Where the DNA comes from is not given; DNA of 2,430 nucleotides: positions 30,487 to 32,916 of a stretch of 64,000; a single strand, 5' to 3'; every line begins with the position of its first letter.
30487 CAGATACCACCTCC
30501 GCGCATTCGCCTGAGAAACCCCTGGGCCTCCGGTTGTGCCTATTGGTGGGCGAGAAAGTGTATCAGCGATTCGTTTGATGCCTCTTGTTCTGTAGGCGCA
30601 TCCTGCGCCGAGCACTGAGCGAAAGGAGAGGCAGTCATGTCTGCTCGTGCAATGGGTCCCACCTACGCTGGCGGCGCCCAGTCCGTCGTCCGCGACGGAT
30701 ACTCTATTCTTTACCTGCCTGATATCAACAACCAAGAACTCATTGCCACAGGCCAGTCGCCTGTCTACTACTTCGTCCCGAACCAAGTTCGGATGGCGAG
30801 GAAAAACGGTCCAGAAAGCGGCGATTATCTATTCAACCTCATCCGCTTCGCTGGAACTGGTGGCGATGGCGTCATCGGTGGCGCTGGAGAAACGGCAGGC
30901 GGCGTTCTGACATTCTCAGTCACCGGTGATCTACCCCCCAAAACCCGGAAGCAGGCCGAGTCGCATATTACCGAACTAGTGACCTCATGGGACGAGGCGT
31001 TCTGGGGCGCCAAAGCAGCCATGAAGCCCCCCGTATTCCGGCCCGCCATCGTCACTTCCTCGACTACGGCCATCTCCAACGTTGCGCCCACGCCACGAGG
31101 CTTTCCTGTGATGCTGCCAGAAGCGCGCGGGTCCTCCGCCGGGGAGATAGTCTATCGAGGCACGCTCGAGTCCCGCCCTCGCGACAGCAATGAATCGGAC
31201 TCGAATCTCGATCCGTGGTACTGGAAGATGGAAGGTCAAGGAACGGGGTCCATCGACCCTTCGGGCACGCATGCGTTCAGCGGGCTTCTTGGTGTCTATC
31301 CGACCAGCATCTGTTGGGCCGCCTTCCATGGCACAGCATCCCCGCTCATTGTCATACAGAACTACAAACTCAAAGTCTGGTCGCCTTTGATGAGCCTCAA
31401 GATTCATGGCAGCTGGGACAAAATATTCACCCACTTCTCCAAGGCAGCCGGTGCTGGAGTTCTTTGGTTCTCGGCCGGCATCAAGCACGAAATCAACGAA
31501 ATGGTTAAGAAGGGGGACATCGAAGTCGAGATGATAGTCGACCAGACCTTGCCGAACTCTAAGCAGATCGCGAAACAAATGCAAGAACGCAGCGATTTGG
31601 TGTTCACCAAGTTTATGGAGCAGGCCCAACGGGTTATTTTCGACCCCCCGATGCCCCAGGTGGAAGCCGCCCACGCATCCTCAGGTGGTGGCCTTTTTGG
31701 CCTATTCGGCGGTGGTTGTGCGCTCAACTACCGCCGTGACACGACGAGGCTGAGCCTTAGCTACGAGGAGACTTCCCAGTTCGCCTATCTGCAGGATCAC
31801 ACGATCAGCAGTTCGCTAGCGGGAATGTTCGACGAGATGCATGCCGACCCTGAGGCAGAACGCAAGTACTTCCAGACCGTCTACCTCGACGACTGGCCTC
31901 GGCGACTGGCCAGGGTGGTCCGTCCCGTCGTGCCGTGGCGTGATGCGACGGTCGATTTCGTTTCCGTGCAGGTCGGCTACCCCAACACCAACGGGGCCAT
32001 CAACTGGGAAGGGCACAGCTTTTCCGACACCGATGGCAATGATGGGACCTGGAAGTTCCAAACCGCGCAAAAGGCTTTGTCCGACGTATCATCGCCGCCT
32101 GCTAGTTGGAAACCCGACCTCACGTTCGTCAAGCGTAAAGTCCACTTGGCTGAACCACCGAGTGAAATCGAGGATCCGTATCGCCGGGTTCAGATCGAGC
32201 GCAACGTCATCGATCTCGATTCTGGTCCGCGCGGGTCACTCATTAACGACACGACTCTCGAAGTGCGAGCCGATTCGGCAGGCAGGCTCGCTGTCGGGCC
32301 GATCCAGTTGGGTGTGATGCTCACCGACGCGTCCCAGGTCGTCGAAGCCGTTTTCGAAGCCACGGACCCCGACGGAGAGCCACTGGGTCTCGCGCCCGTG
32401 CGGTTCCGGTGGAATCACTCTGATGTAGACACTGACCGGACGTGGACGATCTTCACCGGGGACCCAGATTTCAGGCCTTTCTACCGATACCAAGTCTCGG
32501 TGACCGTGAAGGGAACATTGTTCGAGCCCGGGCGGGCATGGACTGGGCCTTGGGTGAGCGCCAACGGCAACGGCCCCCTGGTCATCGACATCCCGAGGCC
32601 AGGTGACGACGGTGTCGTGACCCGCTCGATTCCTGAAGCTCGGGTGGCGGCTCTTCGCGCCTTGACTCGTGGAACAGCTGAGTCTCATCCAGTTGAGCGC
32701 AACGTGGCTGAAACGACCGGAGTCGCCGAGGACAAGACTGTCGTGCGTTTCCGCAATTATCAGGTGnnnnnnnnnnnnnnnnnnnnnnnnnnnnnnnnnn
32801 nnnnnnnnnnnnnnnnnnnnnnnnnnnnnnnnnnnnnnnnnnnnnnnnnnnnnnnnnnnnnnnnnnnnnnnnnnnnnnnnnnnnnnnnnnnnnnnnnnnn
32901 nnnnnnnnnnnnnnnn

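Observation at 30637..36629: Three-gene operon in the aro cluster: two large proteins of unknown type plus a caspase-like protease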

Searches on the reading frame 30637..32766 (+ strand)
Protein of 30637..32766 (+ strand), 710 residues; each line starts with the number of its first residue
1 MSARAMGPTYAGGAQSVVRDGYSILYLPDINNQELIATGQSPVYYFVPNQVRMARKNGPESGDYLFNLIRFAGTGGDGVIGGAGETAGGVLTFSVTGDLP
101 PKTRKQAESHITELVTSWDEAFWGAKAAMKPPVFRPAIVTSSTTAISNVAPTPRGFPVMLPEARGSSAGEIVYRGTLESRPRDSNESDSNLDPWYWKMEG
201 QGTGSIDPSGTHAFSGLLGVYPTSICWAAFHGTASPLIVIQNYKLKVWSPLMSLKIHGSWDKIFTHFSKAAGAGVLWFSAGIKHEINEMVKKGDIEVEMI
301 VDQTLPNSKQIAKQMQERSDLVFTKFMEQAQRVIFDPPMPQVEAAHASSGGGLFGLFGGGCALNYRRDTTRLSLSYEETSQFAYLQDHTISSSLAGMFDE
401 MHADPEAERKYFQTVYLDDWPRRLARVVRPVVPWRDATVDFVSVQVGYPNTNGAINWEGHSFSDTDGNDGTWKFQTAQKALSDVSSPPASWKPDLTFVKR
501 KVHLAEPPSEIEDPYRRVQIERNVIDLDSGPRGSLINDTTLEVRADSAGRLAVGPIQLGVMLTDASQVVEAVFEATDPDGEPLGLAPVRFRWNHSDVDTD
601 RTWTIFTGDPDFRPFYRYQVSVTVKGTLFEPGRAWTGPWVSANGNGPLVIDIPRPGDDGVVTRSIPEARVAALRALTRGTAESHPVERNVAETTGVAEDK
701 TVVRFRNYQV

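Call 6: search_protein_families(library=pfam, proteins=[window:30637-32766:+], max_evalue=1)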
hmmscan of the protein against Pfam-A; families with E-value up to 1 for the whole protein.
window:30637-32766:+ (710 aa): 0 families

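Call 7: search_protein_families(library=padloc, proteins=[window:30637-32766:+], max_evalue=1)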
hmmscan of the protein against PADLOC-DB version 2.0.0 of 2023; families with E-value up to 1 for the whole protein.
window:30637-32766:+ (710 aa): 0 families

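Call 8: search_protein_families(library=ncbifam, proteins=[window:30637-32766:+], max_evalue=1)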
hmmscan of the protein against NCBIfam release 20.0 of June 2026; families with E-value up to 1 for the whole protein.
window:30637-32766:+ (710 aa): 0 families

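Call 9: find_homologous_proteins(query=window:30637-32766:+)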
Query window:30637-32766:+ (710 aa): 225 proteins with E <= 0.001 among 8000 candidates; the best 120 are listed.
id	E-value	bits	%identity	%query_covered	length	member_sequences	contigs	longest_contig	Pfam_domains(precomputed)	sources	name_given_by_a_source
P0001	0.0e+0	1281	100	78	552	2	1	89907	-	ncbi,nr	ncbi:MAG: hypothetical protein CSA84_04670 [Actinomycetales bacterium]|nr:MAG: hypothetical protein 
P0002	0.0e+0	1165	69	100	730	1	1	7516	-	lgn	-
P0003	0.0e+0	1159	69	100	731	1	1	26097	-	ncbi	-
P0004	0.0e+0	1148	70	100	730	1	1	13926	-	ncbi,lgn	-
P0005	0.0e+0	1147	69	99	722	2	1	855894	-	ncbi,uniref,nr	ncbi:hypothetical protein EAX62_07510 [Tessaracoccus antarcticus]|uniref:Uncharacterized protein n=2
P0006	0.0e+0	1146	68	100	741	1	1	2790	-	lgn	-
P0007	0.0e+0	1115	66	100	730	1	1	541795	-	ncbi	-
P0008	0.0e+0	1068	66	98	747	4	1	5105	-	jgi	-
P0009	0.0e+0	1061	66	97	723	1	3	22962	-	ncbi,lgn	-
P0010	0.0e+0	1044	66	96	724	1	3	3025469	-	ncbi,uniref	ncbi:hypothetical protein ACPCG0_04225 [Propionibacteriaceae bacterium Y1923]|uniref:hypothetical pr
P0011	0.0e+0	1040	65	96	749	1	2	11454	-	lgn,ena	-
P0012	0.0e+0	1037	65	95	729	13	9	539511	-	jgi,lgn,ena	-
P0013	0.0e+0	1032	62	100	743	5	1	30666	-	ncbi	ncbi:MAG: hypothetical protein ACXWXO_05915 [Nocardioides sp.]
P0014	0.0e+0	1031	64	95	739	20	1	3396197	-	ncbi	ncbi:hypothetical protein [Tessaracoccus sp. Y1736]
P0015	0.0e+0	1030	64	94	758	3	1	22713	-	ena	-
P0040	2.5e-297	1006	63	95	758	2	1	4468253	-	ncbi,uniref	ncbi:hypothetical protein ACQCSX_19285 [Pseudarthrobacter sp. P1]|uniref:hypothetical protein n=1 Ta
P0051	5.5e-289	978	63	95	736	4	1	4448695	-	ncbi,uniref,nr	ncbi:hypothetical protein IM660_16470 [Ruania alkalisoli]|uniref:Uncharacterized protein n=1 Tax=Rua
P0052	3.2e-287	973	61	96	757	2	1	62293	-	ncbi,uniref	ncbi:hypothetical protein ACFYN9_39735 [Streptomyces collinus]|uniref:hypothetical protein n=1 Tax=S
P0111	1.6e-230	785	52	96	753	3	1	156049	-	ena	-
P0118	3.6e-223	761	51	94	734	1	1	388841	-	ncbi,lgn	ncbi:MAG: hypothetical protein U1E65_30120 [Myxococcota bacterium]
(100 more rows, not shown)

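Call 10: find_encoding_contigs(protein=P0005, flank=10000, max_places=2)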
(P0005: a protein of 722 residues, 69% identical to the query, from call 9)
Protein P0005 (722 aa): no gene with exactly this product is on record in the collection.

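Call 11: find_encoding_contigs(protein=P0118, flank=10000, max_places=2)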
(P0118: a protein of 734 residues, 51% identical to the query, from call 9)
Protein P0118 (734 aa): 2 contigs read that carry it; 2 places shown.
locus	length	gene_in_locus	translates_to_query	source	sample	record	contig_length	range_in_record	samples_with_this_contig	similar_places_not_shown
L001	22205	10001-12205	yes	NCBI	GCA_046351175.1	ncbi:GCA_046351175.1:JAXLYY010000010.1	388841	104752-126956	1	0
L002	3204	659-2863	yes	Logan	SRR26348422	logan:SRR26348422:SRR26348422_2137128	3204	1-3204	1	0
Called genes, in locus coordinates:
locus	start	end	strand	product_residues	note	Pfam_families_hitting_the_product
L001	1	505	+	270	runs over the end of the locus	PF03807:F420_oxidored, PF14748:P5CR_dimer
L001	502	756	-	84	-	-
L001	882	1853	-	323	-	-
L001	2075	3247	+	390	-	PF00266:Aminotran_5, PF01053:Cys_Met_Meta_PP (weak)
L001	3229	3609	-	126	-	PF00903:Glyoxalase, PF18029:Glyoxalase_6 (weak)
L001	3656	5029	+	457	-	PF01979:Amidohydro_1, PF07969:Amidohydro_3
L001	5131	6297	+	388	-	PF07690:MFS_1, PF12832:MFS_1_like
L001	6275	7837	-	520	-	PF07238:PilZ (weak)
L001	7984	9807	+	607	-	PF02771:Acyl-CoA_dh_N, PF02770:Acyl-CoA_dh_M, PF00441:Acyl-CoA_dh_1, PF08028:Acyl-CoA_dh_2, PF22924:ACOX_C_alpha1, PF21263:Acyl-CoA-dh_C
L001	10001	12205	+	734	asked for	-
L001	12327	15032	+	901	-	-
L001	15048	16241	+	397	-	PF00656:Peptidase_C14, PF01471:PG_binding_1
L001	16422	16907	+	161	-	-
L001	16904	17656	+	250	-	-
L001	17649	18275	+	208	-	-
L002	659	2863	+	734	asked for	-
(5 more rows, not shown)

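Call 12: find_encoding_contigs(protein=P0052, flank=10000, max_places=2)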
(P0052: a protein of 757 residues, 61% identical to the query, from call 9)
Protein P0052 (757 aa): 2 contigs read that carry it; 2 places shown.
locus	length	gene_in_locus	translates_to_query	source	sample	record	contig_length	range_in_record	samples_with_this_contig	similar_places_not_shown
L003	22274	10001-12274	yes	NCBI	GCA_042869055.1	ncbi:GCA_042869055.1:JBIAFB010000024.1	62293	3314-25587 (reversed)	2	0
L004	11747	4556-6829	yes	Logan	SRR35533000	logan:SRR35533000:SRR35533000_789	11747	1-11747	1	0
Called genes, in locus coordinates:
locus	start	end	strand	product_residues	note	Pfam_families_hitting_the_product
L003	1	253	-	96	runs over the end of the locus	-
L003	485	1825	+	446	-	-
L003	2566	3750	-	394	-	PF01083:Cutinase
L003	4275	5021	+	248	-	PF00239:Resolvase, PF13565:HTH_32 (faint), PF02796:HTH_7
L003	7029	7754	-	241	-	-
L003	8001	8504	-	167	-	-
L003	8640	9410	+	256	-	PF13613:HTH_Tnp_4, PF01609:DDE_Tnp_1, PF13359:DDE_Tnp_4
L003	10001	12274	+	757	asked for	-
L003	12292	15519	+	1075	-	-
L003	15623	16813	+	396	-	PF00656:Peptidase_C14, PF09374:PG_binding_3 (faint), PF01471:PG_binding_1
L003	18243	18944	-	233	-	PF04471:Mrr_cat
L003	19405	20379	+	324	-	PF01068:DNA_ligase_A_M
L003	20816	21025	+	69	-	PF19711:DUF6207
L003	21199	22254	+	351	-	PF02735:Ku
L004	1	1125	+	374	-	?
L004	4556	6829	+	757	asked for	-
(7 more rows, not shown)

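Call 23: find_related_loci(query=A1, collection=genome_contigs, flank=10000)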
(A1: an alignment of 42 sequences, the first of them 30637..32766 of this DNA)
Query A1 (710 aa) in genome_contigs; peptide patterns used: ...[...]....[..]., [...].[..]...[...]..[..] (x = any residue, [..] = any of these).
151 stretches matched a pattern; 66 encode a relative of the query (tblastn E <= 1e-3); 63 distinct loci.
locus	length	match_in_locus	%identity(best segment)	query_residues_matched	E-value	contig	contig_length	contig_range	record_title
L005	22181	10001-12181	69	1-710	0e+0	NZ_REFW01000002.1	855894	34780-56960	Tessaracoccus antarcticus strain JDX10 Scaffold2, whole genome shotgun sequence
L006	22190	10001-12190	66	1-710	0e+0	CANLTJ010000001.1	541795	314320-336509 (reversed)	uncultured Arachnia sp. isolate 2-261.fasta genome assembly, contig: NODE_1, whole genome shotgun sequence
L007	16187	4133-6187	66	4-691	0e+0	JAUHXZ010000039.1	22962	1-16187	MAG: Actinomycetes bacterium isolate 3_bin.31 NODE_2766_length_22962_cov_3.166061, whole genome shotgun sequence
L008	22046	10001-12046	66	3-682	0e+0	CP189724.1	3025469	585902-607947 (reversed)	Propionibacteriaceae bacterium Y1923 chromosome, complete genome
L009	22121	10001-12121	64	4-684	0e+0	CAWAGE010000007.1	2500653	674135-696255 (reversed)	MAG: uncultured Actinomycetota bacterium isolate MFD02581.bin.1.75 genome assembly, contig: contig_8998, whole genome sh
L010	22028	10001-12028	65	4-676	0e+0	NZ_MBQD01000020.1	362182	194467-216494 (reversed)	Tessaracoccus lapidicaptus strain IPBSL-7 NODE_2_length_362182_cov_107.396, whole genome shotgun sequence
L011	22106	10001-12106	63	1-685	0e+0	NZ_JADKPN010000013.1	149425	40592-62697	Nocardioides islandensis strain KCTC 19275 75_contigs_13, whole genome shotgun sequence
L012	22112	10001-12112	63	4-699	0e+0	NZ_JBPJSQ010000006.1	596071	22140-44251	Aestuariimicrobium soli strain ZW-2025 Scaffold3_2, whole genome shotgun sequence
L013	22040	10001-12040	64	4-676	0e+0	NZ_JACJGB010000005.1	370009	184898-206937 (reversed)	Tessaracoccus sp. MC1679 Scaffold5_1, whole genome shotgun sequence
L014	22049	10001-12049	64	4-679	0e+0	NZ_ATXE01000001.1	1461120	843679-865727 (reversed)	Aestuariimicrobium kwangyangense DSM 21549 H507DRAFT_scaffold00001.1_C, whole genome shotgun sequence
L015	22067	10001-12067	63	1-676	0e+0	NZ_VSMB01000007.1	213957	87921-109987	Ruania rhizosphaerae strain LNNU 22110 NODE_7_length_213957_cov_393.273_ID_775, whole genome shotgun sequence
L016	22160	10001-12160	61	1-710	0e+0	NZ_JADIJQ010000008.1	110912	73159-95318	Tessaracoccus sp. SD287 8, whole genome shotgun sequence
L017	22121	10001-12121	63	1-676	0e+0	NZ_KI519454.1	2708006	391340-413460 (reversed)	Arthrobacter sp. 35W K254DRAFT_scaffold00001.1, whole genome shotgun sequence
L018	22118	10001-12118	63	1-685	0e+0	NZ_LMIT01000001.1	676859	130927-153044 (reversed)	Nocardioides sp. Root240 contig_1, whole genome shotgun sequence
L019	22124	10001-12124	64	1-677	0e+0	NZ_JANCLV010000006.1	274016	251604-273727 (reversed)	Pseudarthrobacter humi strain RMG13 contig6, whole genome shotgun sequence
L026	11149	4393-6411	53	1-666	0e+0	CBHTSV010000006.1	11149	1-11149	MAG TPA_asm: uncultured Sphingomonas sp. isolate ERR14722430_concoct_39 genome assembly, contig: ERZ27336829.5950, whole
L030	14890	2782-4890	47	1-677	0e+0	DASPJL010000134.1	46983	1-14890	MAG TPA_asm: Cytophagales bacterium isolate SMAG_U12008 k141_329784, whole genome shotgun sequence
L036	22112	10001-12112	48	1-663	0e+0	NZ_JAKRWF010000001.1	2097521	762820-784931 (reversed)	Flavihumibacter cheonanensis strain WS16 NODE_1_length_2097521_cov_33.016205, whole genome shotgun sequence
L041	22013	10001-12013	53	1-666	0e+0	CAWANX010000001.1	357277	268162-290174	MAG: uncultured Alphaproteobacteria bacterium isolate MFD02840.bin.2.321 genome assembly, contig: contig_1081, whole gen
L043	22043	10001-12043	45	5-666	0e+0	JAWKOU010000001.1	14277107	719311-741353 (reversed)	MAG: Caldilineaceae bacterium isolate BC1.69 BC1.69.fa-1, whole genome shotgun sequence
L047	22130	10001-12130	43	5-685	3e-175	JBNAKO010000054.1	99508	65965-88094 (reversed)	MAG: Methanosarcina sp. isolate MSAR-AD1 2412900054, whole genome shotgun sequence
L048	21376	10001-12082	41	1-665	2e-171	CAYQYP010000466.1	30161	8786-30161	MAG TPA_asm: uncultured Acidobacteriota bacterium isolate binchicken_co216_114 genome assembly, contig: k141_3591327, wh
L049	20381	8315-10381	43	5-671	4e-169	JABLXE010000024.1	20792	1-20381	MAG: Methanotrichaceae archaeon isolate Ch14 contig24, whole genome shotgun sequence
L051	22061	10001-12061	43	1-665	7e-166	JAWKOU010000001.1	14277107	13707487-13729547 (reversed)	MAG: Caldilineaceae bacterium isolate BC1.69 BC1.69.fa-1, whole genome shotgun sequence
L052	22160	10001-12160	42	1-695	1e-163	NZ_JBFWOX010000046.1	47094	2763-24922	MAG: Mycolicibacterium sp. isolate CA_2019_TPBF_146 NODE_4839_length_47094_cov_21.412396_TPBF, whole genome shotgun sequ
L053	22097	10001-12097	41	3-671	7e-159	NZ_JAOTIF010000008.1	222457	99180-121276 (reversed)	Paraflavisolibacter caeni strain LB-8 LB-8_scaffold8, whole genome shotgun sequence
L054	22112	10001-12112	40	3-673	3e-151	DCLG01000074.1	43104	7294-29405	MAG TPA_asm: Pedobacter sp. UBA1654 UBA1654_contig_2892, whole genome shotgun sequence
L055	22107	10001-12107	42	1-665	8e-170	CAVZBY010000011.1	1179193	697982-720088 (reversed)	MAG: Candidatus Aminicenantes bacterium isolate MFD00905.bin.2.121 genome assembly, contig: contig_5045, whole genome sh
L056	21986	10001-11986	40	7-655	5e-146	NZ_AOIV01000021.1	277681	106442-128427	Halogeometricum pallidum JCM 14848 contig_21, whole genome shotgun sequence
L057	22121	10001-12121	63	1-676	0e+0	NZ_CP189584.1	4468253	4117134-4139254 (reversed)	Pseudarthrobacter sp. P1 chromosome, complete genome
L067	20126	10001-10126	43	3-76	4e-9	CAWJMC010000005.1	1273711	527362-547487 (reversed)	MAG: uncultured Actinomycetota bacterium isolate MFD02581.bin.2.148 genome assembly, contig: contig_3281, whole genome s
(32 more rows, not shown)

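Call 29: search_protein_families(library=pfam, proteins=[L047:15958-19491:+, L048:16013-18805:+, L051:16210-18633:+, L052:15748-19194:+, L053:16025-18649:+, L056:15898-18630:+, L054:15591-17018:+, L054:16978-18168:+, L049:14211-17735:+], max_evalue=0.01)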
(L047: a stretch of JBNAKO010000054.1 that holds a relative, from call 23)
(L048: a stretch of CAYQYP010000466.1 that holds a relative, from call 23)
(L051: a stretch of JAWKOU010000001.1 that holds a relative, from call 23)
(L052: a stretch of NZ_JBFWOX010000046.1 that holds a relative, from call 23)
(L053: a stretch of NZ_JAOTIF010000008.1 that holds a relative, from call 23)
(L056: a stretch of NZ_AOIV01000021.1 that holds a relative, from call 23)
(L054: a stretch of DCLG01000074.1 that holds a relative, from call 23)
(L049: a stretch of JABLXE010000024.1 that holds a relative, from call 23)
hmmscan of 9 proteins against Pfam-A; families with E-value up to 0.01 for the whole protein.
L047:15958-19491:+ (1178 aa): 2 families
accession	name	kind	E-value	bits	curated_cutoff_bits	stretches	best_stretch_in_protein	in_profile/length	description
PF00082.27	Peptidase_S8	-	2.7e-40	138.9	21.8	1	263-551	2-288/288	Subtilase family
PF08291.16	Peptidase_M15_3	-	3e-21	76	23.2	1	876-977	7-108/108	Peptidase M15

L048:16013-18805:+ (931 aa): 2 families
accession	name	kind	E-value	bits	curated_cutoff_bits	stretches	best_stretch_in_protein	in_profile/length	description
PF00082.27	Peptidase_S8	-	2.9e-41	142.1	21.8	1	224-507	3-288/288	Subtilase family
PF22148.1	Fervidolysin_NPro-like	-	3.5e-11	43.8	21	1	99-172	11-81/81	Fervidolysin N-terminal prodomain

L051:16210-18633:+ (808 aa): 2 families
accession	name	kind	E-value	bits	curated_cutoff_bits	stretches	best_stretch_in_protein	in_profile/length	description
PF00082.27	Peptidase_S8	-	2.1e-39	136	21.8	1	240-519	3-288/288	Subtilase family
PF22148.1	Fervidolysin_NPro-like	-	9e-08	32.8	21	1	102-175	10-80/81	Fervidolysin N-terminal prodomain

L052:15748-19194:+ (1149 aa): 1 family
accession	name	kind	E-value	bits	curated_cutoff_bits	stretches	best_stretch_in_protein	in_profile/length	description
PF00082.27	Peptidase_S8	-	3.9e-41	141.7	21.8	1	221-500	2-288/288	Subtilase family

L053:16025-18649:+ (875 aa): 1 family
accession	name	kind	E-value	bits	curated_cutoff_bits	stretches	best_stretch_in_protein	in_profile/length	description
PF00082.27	Peptidase_S8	-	3.3e-43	148.5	21.8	1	272-558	2-288/288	Subtilase family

L056:15898-18630:+ (911 aa): 2 families
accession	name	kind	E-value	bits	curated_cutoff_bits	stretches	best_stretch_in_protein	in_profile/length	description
PF00082.27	Peptidase_S8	-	8e-38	130.8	21.8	1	319-583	4-281/288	Subtilase family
PF04760.21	IF2_N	-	1.3e-06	28.5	25.3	1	224-266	5-47/53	Translation initiation factor IF-2, N-terminal region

L054:15591-17018:+ (476 aa): 1 family
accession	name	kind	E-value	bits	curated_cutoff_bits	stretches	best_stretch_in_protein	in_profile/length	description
PF00082.27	Peptidase_S8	-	2.8e-27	96.2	21.8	1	258-443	2-208/288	Subtilase family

L054:16978-18168:+ (397 aa): 2 families
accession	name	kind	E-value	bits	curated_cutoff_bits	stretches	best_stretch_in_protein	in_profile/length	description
PF00082.27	Peptidase_S8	-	4.1e-09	36.6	21.8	1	17-81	231-288/288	Subtilase family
PF06307.17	Herpes_IR6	-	0.00037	20.6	25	0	150-204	66-122/214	Herpesvirus IR6 protein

L049:14211-17735:+ (1175 aa): 3 families
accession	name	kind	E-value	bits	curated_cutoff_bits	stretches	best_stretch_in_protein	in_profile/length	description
PF00082.27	Peptidase_S8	-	1.3e-41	143.2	21.8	1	263-550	2-288/288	Subtilase family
PF08291.16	Peptidase_M15_3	-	1.3e-19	70.8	23.2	1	884-978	14-108/108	Peptidase M15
PF05951.18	Peptidase_M15_2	-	0.0048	17.1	27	1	891-948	50-114/153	Bacterial protein of unknown function (DUF882)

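Call 30: predict_structure(alignment_id=A1)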
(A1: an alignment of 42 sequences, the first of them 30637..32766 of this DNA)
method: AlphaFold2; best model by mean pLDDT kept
length: 710 residues; sequences in the alignment: 42
mean_pLDDT: 72.9   pTM: 0.43
mean pLDDT of the five models: 72.9, 70.5, 70.2, 66.6, 64.6
residues with pLDDT >= 90: 119; 70-90: 359; 50-70: 108; < 50: 124
segments of 3 or more residues with pLDDT < 50: 75-85, 149-156, 160-167, 175-201, 271-285, 346-361, 466-468, 679-705, 707-710
pLDDT, mean of each block of 10 residues (from residue 1): 77 79 86 82 87 82 85 51 55 84 89 78 63 86 69 49 47 43 29 38 56 74 77 74 82 76 64 40 54 73 70 80 74 62 49 41 63 76 80 74 83 68 78 84 92 91 69 84 89 92 85 88 85 88 87 91 90 93 91 92 88 92 85 91 92 88 64 53 36 32 41
secondary structure, 60 per line:
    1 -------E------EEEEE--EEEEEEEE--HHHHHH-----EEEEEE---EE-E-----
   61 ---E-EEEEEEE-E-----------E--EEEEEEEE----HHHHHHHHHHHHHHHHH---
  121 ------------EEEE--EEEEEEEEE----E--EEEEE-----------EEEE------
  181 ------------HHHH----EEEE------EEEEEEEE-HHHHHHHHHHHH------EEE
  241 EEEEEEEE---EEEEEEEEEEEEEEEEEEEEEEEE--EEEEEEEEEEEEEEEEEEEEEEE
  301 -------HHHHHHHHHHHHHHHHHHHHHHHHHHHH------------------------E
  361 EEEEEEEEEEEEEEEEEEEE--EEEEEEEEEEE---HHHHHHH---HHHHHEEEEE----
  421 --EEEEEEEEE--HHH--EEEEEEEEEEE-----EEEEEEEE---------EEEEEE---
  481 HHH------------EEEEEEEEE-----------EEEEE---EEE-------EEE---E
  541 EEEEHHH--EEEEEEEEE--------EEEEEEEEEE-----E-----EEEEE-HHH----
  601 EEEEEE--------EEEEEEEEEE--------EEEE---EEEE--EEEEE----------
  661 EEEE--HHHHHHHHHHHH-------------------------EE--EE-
elements in order (helices of 4 or more, strands of 3 or more residues): E15-19 E22-29 H32-37 E43-48 E66-72 E89-96 H101-117 E133-136 E139-147 E155-159 E171-174 H193-196 E201-204 E211-218 H220-231 E238-248 E252-275 E278-300 H308-335 E360-380 E383-393 H397-403 H407-411 E412-416 E423-431 E439-449 E455-462 E472-477 E496-504 E516-520 E524-526 E534-536 E540-544 E550-558 E567-576 E588-592 E601-606 E615-624 E633-636 E640-643 E646-650 E661-664 H667-678
